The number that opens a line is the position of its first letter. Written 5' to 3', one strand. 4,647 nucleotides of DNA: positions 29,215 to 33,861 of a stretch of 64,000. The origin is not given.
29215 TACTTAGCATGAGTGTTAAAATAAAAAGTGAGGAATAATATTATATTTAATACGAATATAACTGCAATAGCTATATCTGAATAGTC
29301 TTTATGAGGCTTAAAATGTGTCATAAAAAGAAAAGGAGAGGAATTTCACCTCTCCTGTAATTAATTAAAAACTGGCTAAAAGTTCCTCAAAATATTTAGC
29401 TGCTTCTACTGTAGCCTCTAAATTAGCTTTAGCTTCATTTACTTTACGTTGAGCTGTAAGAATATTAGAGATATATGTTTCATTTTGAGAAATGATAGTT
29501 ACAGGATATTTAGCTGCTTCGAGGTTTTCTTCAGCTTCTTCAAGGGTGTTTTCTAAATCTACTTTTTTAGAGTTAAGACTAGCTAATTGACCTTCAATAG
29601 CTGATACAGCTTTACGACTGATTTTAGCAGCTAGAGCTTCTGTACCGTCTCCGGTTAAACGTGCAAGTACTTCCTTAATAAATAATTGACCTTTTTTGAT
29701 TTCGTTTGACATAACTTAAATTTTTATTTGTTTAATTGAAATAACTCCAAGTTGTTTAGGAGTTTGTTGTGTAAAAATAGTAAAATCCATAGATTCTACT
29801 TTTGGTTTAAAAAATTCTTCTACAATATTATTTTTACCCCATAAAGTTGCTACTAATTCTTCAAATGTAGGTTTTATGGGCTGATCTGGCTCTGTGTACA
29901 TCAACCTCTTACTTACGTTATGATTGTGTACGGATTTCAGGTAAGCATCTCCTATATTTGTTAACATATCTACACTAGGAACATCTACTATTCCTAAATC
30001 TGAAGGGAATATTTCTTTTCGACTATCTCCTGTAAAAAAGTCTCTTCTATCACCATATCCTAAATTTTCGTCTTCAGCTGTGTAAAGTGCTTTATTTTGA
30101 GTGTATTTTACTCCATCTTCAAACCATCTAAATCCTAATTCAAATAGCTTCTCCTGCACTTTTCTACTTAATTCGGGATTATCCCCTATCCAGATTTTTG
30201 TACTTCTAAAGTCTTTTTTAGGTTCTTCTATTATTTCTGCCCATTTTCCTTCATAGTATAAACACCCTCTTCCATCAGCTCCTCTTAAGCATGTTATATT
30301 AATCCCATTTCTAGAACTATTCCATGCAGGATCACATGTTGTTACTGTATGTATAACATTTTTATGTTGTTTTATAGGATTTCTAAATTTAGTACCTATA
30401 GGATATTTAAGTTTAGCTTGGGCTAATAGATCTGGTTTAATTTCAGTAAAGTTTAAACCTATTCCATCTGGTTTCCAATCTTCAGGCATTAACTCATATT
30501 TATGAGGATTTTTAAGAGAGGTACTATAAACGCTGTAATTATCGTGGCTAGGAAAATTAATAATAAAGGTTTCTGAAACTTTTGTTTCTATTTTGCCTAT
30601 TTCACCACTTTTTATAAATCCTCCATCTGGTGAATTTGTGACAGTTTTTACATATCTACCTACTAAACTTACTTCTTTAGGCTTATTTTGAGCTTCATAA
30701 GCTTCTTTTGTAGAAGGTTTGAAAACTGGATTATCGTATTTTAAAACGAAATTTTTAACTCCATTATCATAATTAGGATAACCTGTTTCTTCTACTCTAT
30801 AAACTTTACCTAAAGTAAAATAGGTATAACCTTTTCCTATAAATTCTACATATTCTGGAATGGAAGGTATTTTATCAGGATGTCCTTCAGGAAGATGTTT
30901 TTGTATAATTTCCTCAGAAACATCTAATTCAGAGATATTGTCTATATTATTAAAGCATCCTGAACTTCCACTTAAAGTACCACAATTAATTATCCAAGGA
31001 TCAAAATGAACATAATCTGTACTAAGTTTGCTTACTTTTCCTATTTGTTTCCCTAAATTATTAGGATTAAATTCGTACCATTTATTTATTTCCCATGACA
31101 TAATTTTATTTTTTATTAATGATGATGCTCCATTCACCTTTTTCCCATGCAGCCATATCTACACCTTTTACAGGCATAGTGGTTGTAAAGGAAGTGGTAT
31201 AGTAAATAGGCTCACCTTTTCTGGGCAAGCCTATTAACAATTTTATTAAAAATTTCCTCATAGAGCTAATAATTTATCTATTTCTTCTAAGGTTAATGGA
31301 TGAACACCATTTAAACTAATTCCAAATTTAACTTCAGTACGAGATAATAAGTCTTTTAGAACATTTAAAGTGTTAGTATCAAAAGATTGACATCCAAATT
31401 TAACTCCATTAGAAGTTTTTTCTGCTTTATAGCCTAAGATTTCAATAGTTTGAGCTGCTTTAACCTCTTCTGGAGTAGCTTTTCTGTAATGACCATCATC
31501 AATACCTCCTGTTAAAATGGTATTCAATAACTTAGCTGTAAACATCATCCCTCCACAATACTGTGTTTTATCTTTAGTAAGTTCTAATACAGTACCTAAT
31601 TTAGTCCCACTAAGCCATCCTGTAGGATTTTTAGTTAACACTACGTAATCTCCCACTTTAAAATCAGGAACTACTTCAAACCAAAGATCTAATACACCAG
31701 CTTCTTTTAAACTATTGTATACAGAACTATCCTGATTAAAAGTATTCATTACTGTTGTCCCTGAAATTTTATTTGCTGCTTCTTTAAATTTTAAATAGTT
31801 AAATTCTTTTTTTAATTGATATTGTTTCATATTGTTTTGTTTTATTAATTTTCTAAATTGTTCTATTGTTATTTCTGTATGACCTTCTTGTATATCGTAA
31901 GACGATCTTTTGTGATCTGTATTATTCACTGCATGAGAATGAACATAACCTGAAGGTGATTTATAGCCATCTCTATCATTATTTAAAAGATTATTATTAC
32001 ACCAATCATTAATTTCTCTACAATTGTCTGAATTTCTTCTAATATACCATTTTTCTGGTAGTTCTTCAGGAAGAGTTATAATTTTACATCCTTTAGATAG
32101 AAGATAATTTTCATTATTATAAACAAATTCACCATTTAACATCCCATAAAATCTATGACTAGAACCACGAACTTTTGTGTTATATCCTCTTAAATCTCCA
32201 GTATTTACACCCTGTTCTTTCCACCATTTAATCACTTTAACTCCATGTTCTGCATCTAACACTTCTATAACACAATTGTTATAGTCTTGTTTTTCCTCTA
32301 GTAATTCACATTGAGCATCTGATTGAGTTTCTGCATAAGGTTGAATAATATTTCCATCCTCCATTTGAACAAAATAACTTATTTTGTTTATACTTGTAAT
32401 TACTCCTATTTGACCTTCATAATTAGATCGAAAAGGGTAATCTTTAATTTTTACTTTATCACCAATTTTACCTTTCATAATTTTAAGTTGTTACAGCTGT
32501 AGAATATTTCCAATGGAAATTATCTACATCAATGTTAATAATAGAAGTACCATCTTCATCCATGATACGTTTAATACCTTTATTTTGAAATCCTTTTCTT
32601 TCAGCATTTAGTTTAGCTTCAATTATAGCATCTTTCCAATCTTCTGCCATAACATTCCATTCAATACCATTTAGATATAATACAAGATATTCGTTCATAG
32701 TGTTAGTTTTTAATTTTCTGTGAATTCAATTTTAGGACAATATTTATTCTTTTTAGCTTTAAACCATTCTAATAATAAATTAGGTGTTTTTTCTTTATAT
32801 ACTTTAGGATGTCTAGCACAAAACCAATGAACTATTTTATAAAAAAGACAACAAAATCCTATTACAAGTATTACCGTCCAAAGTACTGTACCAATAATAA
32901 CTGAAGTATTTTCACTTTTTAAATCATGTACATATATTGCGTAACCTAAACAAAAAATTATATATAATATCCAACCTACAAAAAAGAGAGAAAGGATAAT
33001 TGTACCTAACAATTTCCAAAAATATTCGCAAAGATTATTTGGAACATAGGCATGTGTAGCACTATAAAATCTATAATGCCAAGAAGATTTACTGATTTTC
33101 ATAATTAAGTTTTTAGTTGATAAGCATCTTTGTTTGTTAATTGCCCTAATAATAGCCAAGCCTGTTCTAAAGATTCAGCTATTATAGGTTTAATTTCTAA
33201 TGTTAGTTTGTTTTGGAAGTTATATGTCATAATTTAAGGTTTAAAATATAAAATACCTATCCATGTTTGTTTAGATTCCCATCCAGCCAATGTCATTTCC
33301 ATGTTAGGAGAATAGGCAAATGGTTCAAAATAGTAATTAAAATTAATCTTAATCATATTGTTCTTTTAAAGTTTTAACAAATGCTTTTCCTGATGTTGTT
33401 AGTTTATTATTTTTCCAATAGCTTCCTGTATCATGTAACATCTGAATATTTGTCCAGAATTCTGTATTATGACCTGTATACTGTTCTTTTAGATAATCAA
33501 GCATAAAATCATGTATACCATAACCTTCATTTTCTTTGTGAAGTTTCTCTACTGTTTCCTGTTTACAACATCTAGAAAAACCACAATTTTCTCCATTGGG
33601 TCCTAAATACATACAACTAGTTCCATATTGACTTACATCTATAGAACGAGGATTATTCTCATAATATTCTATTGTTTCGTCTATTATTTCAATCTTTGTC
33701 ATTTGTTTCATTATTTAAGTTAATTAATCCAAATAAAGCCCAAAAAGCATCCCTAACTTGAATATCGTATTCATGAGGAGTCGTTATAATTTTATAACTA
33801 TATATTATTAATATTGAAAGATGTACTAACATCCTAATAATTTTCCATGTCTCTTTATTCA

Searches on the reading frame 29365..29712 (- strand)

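Call 58: search_protein_families(library=phrogs, proteins=[window:29365-29712:-], max_evalue=0.0001)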
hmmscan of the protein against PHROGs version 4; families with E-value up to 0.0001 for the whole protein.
window:29365-29712:- (115 aa): 1 family
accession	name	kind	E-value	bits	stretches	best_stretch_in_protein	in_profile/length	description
phrog_30482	-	unknown function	1.5e-10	42.3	1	10-111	8-109/116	-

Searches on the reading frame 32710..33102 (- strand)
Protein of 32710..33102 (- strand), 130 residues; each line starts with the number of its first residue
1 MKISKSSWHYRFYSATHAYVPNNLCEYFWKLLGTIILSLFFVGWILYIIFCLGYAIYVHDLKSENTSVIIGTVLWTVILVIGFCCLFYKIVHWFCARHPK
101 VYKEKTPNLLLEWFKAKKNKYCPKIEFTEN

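Call 58: search_protein_families(library=phrogs, proteins=[window:32710-33102:-], max_evalue=0.0001)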
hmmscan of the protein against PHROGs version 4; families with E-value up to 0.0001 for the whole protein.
window:32710-33102:- (130 aa): 1 family
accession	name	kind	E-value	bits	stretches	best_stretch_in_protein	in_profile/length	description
phrog_944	-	moron, auxiliary metabolic gene and host takeover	4e-27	96.4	1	1-129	85-229/235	membrane protein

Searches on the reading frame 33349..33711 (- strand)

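Call 60: search_protein_families(library=phrogs, proteins=[window:33349-33711:-], max_evalue=0.0001)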
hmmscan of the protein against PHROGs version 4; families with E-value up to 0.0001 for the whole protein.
window:33349-33711:- (120 aa): 1 family
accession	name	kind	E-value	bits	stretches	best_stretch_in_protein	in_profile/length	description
phrog_31716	-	unknown function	6.5e-12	46.5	1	5-118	14-142/150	-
